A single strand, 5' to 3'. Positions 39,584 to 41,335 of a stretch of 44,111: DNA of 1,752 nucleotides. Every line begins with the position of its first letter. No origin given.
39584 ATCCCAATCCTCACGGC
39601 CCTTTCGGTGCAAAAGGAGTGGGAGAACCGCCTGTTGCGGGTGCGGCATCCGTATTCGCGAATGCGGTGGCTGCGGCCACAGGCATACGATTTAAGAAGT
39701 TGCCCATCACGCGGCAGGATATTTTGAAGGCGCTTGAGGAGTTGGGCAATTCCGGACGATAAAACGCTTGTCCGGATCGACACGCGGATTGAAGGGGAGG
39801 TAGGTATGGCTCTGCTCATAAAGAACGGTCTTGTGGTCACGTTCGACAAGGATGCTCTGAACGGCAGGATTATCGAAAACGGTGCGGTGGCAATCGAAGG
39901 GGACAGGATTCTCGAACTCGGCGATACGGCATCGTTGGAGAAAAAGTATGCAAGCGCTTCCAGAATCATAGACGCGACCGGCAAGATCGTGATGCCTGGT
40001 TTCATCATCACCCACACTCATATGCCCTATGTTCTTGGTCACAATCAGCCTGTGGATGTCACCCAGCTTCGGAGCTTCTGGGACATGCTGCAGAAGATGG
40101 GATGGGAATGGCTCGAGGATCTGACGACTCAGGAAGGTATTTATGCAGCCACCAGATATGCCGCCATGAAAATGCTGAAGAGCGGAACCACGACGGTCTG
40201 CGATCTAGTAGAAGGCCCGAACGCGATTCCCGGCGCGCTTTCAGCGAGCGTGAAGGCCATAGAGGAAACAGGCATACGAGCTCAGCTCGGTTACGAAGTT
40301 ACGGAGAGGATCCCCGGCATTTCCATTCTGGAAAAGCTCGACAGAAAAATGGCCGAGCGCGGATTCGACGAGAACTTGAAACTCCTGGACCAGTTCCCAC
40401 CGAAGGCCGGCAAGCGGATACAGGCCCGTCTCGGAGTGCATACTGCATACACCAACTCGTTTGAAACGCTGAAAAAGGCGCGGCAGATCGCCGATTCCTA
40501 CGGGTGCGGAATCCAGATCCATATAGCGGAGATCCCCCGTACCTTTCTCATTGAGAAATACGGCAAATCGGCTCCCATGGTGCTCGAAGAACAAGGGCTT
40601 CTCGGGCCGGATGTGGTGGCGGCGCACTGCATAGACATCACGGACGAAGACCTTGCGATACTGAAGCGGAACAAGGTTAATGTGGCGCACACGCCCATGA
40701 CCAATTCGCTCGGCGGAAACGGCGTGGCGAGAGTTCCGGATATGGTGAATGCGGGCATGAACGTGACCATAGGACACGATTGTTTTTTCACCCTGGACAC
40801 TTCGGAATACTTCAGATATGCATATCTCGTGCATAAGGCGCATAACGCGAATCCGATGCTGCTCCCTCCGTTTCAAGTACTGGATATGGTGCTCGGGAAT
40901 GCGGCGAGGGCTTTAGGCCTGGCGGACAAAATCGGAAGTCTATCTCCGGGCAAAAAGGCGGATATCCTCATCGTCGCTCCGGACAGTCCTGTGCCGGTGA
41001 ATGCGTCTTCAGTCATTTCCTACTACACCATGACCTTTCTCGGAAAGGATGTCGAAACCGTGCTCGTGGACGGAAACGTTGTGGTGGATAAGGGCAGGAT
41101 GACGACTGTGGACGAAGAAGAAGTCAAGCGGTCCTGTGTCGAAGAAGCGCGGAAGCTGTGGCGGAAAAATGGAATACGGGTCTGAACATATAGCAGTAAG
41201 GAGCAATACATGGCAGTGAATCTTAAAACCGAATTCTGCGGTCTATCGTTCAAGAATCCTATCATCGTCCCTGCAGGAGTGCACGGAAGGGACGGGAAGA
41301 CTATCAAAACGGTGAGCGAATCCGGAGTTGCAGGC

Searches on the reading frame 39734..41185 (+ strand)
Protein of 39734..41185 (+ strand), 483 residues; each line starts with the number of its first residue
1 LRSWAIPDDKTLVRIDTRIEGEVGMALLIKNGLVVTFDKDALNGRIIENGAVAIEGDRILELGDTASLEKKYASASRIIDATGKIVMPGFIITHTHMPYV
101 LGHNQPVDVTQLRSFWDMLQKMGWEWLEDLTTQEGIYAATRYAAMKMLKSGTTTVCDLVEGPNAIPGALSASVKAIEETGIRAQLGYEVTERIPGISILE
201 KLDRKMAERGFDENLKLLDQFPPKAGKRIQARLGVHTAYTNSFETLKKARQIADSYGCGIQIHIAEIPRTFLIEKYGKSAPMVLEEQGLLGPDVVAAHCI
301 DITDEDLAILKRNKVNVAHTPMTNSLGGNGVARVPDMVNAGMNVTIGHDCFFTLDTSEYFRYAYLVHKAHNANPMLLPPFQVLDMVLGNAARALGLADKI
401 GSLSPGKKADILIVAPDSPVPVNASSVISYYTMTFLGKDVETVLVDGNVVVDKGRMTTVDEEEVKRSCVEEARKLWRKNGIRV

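Call 7: search_protein_families(library=pfam, proteins=[window:39734-41185:+])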
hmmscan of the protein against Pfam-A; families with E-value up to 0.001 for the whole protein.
window:39734-41185:+ (483 aa): 3 families
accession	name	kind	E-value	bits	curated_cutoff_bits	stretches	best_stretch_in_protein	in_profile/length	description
PF01979.26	Amidohydro_1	-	1.7e-51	176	25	1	85-450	1-345/345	Amidohydrolase family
PF07969.17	Amidohydro_3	-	1.1e-17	65.1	29.7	1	245-451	263-472/472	Amidohydrolase family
PF22039.1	HUTI_composite_bact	-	1.1e-06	28.6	25.5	1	50-72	1-23/26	Imidazolonepropionase-like composite domain, bacteria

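Call 27: search_protein_families(library=ncbifam, proteins=[window:39734-41185:+])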
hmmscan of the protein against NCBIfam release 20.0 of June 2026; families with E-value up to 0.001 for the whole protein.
window:39734-41185:+ (483 aa): 65 families (the best 25 are shown)
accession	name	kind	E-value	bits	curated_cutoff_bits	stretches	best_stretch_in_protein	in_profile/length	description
TIGR03314.1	Se_ssnA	subfamily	1.9e-76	257.7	455.5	1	27-478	1-440/441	putative selenium metabolism protein SsnA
NF005540.0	PRK07203.1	equivalog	6.9e-76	255.7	444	1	27-478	2-441/444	putative aminohydrolase SsnA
NF004701.0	PRK06038.1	equivalog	1.3e-75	254.8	609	1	27-477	6-428/432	N-ethylammeline chlorohydrolase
NF005557.0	PRK07228.1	equivalog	4.6e-70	236.5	522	1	26-480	2-442/445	5'-deoxyadenosine deaminase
NF006252.0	PRK08393.1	equivalog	1.4e-63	215.4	617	1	25-467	1-415/424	N-ethylammeline chlorohydrolase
NF004995.0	PRK06380.1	subfamily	2.6e-58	198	567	1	25-466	1-414/418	metal-dependent hydrolase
NF006549.0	PRK09045.1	equivalog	5.2e-55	186.8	540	1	27-474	10-438/444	TRZ/ATZ family hydrolase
NF006056.0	PRK08204.1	subfamily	1.1e-50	172.7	391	1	27-478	5-443/449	hypothetical protein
NF006055.0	PRK08203.1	equivalog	7.3e-50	169.8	532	1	27-478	6-453/455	8-oxoguanine deaminase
NF012037.0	PRK15493.1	equivalog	1.2e-40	139.7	779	1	44-464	17-422/435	bifunctional S-methyl-5'-thioadenosine deaminase/S-adenosylhomocysteine deaminase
NF004801.0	PRK06151.1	subfamily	2.5e-36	125.6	416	1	26-478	3-465/491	chlorohydrolase family protein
NF005211.0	PRK06687.1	equivalog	4e-36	124.7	703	1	34-460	9-418/419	TRZ/ATZ family protein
NF009059.0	PRK12393.1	equivalog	6.6e-34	117.4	543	1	26-477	6-457/460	amidohydrolase family protein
TIGR02967.1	guan_deamin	equivalog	6e-33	114.4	375.4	1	46-418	3-364/401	guanine deaminase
NF006679.0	PRK09228.1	subfamily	2.6e-32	112.1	351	1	43-418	25-389/433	guanine deaminase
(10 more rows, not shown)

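Call 75: search_solved_structures(query=window:39734-41182:+, max_evalue=0.00001)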
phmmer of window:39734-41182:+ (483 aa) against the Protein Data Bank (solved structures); distinct sequences matched with E-value up to 0.00001: 31.
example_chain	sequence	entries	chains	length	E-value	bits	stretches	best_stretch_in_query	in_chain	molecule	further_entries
4v1x_A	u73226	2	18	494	5.8e-42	147.2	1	26-472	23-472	ATRAZINE CHLOROHYDROLASE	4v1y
4f0r_A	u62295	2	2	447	1e-30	110.1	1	42-478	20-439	5-methylthioadenosine/S-adenosylhomocysteine deaminase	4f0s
3hpa_A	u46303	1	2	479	3.8e-28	101.7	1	27-462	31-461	AMIDOHYDROLASE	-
1p1m_A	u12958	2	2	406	1.1e-27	100.1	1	79-475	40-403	Hypothetical protein TM0936 | Uncharacterized protein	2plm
1j6p_A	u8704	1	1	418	1.3e-27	99.9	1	79-475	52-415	METAL-DEPENDENT HYDROLASE OF CYTOSINEDEMANIASE/CHLOROHYDROLASE FAMILY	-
4dyk_A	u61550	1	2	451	2.1e-26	95.9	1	74-465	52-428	AMIDOHYDROLASE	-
4gbd_A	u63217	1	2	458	2.2e-26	95.8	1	74-464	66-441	Putative uncharacterized protein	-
3lnp_A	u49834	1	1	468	1e-25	93.6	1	74-464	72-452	Amidohydrolase family Protein OLEI01672_1_465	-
7ww2_A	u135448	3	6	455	2.5e-24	89.1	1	27-464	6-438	8-oxoguanine deaminase | Hydroxydechloroatrazine ethylaminohydrolase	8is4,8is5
4dzh_A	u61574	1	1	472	1.7e-20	76.4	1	27-414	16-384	AMIDOHYDROLASE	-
6sj0_A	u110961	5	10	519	1.2e-19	73.7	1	20-469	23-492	Amidohydrolase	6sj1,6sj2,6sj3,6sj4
6ohb_A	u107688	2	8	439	1.5e-17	66.8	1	44-452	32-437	Guanine deaminase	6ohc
4l9x_A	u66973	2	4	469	1.5e-16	63.4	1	26-464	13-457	Triazine hydrolase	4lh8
3ls9_A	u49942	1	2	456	2.7e-16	62.6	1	33-464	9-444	Triazine hydrolase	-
5hme_A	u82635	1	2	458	2.8e-16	62.5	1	33-464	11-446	Triazine hydrolase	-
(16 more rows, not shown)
